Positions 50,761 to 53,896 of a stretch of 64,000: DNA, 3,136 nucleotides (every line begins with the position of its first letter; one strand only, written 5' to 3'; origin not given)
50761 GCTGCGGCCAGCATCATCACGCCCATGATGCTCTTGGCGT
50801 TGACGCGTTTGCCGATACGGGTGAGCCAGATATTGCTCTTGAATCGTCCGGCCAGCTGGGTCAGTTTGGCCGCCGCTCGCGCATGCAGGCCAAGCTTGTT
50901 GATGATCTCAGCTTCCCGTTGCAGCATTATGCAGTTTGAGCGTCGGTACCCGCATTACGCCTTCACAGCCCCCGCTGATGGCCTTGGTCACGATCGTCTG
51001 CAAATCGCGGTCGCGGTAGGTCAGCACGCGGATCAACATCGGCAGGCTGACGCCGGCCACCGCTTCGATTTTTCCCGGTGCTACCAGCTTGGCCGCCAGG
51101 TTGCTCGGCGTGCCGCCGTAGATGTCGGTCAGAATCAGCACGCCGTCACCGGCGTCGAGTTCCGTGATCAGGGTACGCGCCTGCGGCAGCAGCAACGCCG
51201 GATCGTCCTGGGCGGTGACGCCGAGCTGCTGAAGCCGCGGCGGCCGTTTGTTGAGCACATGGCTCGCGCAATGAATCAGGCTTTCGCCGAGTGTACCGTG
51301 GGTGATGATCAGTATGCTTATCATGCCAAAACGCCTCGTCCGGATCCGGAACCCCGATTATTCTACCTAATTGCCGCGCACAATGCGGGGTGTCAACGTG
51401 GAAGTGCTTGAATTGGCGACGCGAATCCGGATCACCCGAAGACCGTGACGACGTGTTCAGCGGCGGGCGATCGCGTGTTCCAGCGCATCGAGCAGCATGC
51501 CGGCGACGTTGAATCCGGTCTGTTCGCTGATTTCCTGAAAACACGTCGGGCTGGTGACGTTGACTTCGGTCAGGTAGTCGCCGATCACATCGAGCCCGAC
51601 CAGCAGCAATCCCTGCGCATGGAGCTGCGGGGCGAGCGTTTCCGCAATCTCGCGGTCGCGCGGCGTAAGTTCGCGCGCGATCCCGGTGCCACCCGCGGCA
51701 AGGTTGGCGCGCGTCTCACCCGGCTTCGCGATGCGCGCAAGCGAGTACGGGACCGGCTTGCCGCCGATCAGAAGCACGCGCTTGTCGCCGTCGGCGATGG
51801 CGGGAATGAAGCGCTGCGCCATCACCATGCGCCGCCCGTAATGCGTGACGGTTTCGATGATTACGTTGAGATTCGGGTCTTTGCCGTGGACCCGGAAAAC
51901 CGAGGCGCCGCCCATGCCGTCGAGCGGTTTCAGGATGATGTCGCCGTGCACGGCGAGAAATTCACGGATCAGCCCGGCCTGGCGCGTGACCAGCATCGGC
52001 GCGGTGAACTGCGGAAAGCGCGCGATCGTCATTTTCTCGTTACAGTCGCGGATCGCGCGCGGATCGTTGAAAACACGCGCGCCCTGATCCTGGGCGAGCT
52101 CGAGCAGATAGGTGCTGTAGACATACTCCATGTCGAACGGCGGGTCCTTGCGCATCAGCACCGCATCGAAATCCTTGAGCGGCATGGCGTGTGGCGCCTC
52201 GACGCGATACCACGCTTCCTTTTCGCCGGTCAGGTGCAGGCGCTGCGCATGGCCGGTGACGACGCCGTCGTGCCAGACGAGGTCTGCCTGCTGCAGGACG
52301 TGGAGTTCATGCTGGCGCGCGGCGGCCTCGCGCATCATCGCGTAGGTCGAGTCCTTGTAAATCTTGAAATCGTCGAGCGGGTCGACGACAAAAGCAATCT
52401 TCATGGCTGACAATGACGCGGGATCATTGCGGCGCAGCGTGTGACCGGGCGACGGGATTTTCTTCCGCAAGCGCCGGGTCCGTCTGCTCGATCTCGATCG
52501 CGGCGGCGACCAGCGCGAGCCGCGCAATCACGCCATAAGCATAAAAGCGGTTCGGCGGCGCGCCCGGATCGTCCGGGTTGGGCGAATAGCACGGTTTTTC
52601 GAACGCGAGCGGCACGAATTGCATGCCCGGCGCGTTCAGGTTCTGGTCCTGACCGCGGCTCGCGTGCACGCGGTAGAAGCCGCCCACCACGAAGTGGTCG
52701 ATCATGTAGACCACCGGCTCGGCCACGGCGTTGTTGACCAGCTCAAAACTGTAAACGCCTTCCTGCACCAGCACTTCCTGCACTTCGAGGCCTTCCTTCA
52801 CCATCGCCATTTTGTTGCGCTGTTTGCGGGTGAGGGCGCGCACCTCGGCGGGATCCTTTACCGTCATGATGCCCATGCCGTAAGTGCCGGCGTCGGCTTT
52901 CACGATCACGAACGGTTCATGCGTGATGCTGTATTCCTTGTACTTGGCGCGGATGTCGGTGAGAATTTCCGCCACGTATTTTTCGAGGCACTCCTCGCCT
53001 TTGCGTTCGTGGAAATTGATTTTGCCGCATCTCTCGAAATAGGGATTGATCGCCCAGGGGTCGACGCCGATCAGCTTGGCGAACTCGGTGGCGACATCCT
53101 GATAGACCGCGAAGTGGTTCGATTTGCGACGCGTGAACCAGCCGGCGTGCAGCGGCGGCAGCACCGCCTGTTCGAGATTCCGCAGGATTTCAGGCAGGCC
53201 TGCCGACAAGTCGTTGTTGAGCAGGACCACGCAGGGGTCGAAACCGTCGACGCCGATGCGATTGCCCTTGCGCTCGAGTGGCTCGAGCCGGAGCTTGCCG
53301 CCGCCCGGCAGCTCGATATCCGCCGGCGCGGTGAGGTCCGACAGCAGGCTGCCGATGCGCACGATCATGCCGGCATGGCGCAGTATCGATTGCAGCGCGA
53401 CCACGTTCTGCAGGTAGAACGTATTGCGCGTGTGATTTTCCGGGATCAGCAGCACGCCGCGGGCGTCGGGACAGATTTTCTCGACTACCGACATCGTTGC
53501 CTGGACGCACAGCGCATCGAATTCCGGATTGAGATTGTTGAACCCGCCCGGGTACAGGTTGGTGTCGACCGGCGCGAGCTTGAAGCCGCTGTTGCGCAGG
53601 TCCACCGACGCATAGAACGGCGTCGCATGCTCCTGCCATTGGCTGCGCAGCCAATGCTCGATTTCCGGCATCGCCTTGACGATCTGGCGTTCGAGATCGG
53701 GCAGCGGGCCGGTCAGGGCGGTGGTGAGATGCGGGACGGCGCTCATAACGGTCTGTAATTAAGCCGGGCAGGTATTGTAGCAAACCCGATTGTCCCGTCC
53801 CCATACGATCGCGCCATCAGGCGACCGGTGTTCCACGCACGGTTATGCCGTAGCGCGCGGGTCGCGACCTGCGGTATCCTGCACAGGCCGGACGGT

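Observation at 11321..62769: Many intergenic elements built from tandem 7-nt units, arranged as inverted arms, starting on stop codons and oriented with transcription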

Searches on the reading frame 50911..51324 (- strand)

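Call 65: search_protein_families(library=pfam, proteins=[window:50911-51324:-], max_evalue=0.00001)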
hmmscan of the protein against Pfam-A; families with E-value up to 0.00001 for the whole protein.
window:50911-51324:- (138 aa): 1 family
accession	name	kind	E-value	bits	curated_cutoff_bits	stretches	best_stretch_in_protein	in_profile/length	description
PF03610.21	EIIA-man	-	5.5e-18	65.6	21.4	1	4-106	2-105/116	PTS system fructose IIA component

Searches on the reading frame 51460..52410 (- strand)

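Call 65: search_protein_families(library=pfam, proteins=[window:51460-52410:-], max_evalue=0.00001)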
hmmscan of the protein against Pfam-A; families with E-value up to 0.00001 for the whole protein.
window:51460-52410:- (317 aa): 3 families
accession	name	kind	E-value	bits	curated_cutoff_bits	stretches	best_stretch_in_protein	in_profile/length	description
PF02955.21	GSH-S_ATP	-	7.3e-73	244.2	23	1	125-298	1-174/175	Prokaryotic glutathione synthetase, ATP-grasp domain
PF02951.20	GSH-S_N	-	2.8e-46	156.9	21.3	1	3-121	1-119/119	Prokaryotic glutathione synthetase, N-terminal domain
PF08443.16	RimK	-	2.2e-11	44.2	21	1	156-309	41-187/188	RimK-like ATP-grasp domain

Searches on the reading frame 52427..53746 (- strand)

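Call 65: search_protein_families(library=pfam, proteins=[window:52427-53746:-], max_evalue=0.00001)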
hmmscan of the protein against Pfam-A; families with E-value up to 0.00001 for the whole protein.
window:52427-53746:- (440 aa): 1 family
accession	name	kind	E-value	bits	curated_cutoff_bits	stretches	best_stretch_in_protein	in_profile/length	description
PF08886.16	GshA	-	1.3e-196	653.3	25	1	19-419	1-402/402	Glutamate-cysteine ligase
